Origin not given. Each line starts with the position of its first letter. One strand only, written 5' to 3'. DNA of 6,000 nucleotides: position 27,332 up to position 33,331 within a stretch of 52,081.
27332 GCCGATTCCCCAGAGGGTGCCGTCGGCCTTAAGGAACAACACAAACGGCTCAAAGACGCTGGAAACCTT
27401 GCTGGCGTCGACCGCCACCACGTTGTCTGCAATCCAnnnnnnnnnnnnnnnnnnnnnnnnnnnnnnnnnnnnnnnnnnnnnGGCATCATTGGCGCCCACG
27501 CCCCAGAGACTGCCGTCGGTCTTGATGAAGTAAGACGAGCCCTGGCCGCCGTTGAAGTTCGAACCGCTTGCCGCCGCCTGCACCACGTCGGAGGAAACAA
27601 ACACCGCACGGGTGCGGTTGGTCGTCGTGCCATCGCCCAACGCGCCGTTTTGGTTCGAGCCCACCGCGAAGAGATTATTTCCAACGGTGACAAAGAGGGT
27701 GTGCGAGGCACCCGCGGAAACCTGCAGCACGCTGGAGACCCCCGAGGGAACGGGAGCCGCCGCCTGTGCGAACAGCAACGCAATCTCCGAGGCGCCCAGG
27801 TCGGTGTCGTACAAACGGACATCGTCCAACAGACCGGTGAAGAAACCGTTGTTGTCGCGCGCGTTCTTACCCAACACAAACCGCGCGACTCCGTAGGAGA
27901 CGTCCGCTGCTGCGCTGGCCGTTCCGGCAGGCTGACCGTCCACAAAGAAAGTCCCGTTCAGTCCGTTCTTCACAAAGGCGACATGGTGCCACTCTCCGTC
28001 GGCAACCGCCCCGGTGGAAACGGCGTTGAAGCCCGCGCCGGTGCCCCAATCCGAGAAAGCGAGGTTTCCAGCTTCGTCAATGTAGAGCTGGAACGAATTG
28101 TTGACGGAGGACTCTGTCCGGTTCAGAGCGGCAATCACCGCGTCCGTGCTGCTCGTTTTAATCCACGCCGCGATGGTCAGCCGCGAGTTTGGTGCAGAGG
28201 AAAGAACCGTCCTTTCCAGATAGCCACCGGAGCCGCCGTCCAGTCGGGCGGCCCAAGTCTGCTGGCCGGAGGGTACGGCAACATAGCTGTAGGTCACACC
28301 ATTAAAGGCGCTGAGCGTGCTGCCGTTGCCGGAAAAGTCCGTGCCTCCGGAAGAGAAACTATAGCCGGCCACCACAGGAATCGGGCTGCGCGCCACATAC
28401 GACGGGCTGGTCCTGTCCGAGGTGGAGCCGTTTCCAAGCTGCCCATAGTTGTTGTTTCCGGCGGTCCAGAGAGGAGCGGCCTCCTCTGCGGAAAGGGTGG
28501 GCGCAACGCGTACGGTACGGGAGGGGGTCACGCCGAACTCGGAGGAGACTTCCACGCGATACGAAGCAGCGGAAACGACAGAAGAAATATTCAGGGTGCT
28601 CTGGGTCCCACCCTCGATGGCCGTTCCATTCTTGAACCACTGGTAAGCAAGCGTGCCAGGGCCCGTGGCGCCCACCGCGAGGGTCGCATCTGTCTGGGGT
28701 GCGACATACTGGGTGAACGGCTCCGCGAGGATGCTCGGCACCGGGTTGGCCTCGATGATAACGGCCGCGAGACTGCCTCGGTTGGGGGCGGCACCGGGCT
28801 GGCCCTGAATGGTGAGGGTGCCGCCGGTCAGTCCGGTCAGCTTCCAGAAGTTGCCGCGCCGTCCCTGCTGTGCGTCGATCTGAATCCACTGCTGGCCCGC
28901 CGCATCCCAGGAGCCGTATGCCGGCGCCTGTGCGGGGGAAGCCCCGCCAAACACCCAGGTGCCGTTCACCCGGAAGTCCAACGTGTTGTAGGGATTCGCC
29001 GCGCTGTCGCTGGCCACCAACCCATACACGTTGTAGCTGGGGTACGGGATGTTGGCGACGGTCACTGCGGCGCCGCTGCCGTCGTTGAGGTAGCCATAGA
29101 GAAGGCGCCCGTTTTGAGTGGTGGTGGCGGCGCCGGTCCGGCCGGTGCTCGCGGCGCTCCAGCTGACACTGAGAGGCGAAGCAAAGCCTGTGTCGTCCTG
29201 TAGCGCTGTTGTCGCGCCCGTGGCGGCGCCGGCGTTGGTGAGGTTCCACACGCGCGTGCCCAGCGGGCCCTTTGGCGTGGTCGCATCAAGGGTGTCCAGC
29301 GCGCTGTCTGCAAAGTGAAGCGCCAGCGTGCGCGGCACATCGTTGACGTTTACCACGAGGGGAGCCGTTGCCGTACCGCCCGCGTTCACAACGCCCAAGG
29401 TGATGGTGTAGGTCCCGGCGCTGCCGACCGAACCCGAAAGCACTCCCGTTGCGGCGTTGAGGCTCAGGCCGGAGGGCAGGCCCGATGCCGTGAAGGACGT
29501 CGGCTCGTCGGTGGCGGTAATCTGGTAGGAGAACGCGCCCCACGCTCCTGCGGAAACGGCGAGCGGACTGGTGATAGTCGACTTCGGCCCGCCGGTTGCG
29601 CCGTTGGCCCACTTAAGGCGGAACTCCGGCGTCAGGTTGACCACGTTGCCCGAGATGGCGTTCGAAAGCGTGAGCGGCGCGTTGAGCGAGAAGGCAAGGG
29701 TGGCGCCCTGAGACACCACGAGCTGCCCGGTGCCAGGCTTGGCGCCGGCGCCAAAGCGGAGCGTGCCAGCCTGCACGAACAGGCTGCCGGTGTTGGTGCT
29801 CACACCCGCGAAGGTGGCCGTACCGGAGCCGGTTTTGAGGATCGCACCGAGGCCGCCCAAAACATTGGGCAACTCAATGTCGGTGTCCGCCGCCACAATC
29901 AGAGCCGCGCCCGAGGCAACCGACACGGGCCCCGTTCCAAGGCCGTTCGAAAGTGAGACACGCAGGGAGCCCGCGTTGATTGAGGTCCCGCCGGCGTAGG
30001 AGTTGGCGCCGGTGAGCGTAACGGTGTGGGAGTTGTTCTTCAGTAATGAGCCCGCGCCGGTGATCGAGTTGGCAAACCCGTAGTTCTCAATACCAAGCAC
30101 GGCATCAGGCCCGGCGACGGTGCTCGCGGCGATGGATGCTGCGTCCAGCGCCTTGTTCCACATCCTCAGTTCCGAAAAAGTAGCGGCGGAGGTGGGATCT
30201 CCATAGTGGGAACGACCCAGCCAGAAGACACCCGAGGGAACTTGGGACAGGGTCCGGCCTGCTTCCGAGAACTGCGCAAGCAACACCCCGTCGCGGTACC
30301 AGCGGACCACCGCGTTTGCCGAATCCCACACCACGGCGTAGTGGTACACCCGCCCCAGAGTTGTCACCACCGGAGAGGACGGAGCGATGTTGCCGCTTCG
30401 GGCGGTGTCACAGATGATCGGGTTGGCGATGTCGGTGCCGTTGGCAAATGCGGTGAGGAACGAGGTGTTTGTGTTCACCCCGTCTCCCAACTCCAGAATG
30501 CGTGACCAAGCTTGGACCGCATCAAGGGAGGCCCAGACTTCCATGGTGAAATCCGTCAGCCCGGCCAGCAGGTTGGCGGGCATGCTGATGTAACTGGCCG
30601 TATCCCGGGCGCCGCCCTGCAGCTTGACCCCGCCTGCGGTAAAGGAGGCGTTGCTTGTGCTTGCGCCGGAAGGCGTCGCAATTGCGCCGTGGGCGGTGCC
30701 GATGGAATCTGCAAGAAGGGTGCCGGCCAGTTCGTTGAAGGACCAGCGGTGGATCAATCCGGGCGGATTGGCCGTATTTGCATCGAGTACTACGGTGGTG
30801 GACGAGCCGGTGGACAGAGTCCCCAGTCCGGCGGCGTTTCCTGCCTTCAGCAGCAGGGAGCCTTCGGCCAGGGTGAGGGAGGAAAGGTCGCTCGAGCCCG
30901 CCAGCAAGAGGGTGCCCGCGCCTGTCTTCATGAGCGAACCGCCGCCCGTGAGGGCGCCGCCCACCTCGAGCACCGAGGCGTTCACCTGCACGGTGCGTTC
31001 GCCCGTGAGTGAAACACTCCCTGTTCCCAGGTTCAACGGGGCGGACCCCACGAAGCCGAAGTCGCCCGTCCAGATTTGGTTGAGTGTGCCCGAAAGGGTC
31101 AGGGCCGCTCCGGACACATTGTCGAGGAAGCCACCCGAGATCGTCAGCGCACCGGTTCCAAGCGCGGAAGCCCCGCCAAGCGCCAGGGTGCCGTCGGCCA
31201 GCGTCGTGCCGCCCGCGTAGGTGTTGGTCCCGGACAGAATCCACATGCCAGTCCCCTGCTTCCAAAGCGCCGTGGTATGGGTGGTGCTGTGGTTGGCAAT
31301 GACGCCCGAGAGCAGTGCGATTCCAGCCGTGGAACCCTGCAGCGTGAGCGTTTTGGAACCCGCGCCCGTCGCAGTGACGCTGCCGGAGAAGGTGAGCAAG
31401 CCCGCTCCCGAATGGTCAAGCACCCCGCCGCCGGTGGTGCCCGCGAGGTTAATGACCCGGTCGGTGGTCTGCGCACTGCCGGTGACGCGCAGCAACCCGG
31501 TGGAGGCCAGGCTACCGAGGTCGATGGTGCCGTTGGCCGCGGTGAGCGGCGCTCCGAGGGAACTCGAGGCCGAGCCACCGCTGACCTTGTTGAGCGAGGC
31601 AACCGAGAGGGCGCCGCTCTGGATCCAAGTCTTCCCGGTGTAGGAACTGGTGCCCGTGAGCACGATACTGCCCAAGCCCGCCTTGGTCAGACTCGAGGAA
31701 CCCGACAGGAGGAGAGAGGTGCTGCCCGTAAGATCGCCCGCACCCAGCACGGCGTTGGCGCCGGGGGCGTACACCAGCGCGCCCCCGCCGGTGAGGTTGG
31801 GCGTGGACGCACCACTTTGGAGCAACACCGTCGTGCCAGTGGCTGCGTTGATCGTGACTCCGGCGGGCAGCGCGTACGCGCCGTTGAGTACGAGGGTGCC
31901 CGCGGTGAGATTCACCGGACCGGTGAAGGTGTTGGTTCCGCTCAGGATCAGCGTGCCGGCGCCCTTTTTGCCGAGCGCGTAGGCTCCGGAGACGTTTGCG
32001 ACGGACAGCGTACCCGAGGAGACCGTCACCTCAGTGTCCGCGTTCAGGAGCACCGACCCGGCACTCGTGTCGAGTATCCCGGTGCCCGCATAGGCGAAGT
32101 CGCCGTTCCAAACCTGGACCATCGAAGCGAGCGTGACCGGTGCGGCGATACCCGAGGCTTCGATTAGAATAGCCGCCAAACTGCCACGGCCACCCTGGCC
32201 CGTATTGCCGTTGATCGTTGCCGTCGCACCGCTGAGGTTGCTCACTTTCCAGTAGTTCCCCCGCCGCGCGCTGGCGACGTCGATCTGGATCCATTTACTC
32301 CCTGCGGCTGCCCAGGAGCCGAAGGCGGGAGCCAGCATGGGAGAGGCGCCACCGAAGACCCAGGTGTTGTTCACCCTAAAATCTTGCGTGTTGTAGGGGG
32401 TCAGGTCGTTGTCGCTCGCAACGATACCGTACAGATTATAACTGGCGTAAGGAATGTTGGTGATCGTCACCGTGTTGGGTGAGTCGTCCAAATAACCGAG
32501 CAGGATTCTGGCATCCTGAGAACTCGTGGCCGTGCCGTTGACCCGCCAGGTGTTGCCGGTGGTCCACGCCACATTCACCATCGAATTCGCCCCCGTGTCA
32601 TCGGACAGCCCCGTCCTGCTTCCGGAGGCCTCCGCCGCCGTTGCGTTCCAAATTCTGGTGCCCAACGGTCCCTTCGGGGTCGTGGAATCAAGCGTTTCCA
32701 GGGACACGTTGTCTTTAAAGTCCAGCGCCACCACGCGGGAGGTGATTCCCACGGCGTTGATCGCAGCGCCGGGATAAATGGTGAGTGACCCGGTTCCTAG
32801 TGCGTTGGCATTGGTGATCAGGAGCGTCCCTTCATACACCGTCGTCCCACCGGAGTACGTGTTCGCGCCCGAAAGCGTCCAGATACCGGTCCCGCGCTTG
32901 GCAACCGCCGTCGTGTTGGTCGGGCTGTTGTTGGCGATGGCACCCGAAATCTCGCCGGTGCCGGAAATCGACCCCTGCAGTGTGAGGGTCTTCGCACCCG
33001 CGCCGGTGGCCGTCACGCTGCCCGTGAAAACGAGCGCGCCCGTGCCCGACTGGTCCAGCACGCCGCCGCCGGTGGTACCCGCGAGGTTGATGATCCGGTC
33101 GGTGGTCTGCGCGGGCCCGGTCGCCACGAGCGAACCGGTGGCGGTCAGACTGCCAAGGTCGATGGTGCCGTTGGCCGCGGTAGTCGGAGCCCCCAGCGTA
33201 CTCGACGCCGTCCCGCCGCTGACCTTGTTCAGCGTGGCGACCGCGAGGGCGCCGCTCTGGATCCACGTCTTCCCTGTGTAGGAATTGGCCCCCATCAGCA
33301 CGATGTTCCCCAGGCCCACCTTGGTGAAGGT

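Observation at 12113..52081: One uninterrupted 39.97-kb reading frame (at least 13,322 codons) encoding a mosaic giant surface protein, still open at the window edge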

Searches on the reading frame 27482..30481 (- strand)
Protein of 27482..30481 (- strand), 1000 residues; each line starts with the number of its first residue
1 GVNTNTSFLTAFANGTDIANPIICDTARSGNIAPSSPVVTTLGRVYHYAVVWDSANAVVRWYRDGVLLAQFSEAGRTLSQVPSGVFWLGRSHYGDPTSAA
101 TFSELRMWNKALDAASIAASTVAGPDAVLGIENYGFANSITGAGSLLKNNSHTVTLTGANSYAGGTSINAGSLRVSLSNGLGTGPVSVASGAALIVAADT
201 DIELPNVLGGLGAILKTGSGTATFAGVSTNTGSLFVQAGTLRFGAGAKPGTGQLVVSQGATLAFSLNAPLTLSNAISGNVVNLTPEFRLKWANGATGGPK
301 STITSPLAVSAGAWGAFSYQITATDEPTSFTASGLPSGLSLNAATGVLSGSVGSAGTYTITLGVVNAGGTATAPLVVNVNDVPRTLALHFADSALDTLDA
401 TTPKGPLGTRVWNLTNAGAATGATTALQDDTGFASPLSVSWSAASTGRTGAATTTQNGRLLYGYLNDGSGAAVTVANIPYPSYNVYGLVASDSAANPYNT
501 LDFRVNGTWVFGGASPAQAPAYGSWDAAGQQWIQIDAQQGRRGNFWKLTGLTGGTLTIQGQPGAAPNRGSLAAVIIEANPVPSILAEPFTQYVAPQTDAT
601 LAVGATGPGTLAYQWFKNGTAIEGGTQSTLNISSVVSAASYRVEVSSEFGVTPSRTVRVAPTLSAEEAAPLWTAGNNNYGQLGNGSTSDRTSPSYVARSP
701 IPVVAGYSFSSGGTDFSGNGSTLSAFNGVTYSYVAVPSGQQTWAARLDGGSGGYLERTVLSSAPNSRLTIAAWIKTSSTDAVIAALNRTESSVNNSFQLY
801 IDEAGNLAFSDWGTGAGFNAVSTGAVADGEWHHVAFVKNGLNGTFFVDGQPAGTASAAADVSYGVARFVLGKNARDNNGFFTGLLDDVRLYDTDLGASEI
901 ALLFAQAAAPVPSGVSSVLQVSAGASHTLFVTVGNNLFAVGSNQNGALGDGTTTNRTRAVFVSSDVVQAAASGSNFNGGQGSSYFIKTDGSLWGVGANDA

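Call 4: search_protein_families(library=pfam, proteins=[window:27482-30481:-], max_evalue=0.01)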
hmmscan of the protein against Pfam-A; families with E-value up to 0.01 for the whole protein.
window:27482-30481:- (1000 aa): 8 families
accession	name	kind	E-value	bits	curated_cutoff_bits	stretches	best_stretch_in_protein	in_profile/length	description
PF13385.13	Laminin_G_3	-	1.1e-36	126.6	27.6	2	751-901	3-151/151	Concanavalin A-like lectin/glucanases superfamily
PF25390.1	WD40_RLD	-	5.9e-17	62.5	150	2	909-999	188-274/363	RCC1-like domain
PF00415.24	RCC1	-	9.9e-11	42.5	21.7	2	671-708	4-45/50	Regulator of chromosome condensation (RCC1) repeat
PF12951.13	PATR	-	2.1e-09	37.7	27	2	148-175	3-30/30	Passenger-associated-transport-repeat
PF05345.18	He_PIG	-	5.2e-09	36.9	24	1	303-379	4-95/96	Putative Ig domain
PF02210.31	Laminin_G_2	-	1e-07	32.9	22.9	1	775-890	2-123/126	Laminin G domain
PF13540.12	RCC1_2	-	3.1e-07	30.4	22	1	918-946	1-29/30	Regulator of chromosome condensation (RCC1) repeat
PF13927.12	Ig_3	-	0.0002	22.2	30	1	582-642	2-73/78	Immunoglobulin domain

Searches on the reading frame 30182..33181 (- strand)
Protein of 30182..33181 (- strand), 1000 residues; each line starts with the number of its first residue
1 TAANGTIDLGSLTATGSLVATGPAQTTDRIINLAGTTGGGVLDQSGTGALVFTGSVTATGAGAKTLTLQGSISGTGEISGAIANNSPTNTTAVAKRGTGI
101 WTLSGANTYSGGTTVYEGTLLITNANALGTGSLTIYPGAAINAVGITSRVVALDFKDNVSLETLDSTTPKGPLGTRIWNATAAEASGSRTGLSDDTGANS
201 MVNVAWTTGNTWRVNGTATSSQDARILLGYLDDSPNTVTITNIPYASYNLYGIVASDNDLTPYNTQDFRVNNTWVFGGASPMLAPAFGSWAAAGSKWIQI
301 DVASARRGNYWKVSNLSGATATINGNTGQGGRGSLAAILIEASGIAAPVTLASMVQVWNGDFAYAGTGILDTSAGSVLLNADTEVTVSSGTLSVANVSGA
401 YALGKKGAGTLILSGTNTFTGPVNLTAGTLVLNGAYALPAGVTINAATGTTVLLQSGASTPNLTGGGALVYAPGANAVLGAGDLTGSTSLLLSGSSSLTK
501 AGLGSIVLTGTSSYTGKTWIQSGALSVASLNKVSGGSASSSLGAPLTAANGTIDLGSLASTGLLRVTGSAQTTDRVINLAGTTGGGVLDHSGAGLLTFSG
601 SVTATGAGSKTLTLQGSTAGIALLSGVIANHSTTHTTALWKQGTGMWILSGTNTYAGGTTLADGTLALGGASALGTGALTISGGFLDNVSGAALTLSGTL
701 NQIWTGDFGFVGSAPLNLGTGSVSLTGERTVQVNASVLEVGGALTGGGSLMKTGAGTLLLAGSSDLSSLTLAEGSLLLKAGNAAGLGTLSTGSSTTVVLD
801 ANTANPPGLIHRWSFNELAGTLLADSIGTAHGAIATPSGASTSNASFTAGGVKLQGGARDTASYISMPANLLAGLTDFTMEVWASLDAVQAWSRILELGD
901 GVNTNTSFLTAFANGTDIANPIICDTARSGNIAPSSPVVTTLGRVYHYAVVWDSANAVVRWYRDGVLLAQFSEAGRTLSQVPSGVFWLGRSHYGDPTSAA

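Call 4: search_protein_families(library=pfam, proteins=[window:30182-33181:-], max_evalue=0.01)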
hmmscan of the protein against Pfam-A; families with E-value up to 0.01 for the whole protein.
window:30182-33181:- (1000 aa): 1 family
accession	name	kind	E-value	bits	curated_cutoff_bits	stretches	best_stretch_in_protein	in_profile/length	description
PF12951.13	PATR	-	6e-27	93.8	27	4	95-122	3-30/30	Passenger-associated-transport-repeat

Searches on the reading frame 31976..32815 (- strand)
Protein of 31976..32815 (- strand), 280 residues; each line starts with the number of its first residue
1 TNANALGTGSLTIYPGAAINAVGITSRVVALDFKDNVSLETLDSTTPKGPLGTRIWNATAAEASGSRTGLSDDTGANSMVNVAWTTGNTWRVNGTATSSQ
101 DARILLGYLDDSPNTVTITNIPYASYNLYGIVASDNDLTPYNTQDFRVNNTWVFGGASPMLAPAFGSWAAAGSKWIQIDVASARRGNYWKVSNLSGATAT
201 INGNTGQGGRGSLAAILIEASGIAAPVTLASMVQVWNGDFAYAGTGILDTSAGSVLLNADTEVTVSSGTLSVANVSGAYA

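Call 32: search_protein_families(library=ncbifam, proteins=[window:31976-32815:-], max_evalue=0.01)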
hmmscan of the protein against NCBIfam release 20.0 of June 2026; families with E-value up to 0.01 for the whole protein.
window:31976-32815:- (280 aa): 0 families

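Call 64: search_protein_families(library=pfam, proteins=[window:31976-32815:-], max_evalue=5)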
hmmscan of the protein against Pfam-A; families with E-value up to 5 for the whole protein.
window:31976-32815:- (280 aa): 1 family
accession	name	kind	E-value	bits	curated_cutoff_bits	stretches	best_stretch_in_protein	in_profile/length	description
PF01565.28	FAD_binding_4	-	0.041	14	26.4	1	168-212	67-111/139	FAD binding domain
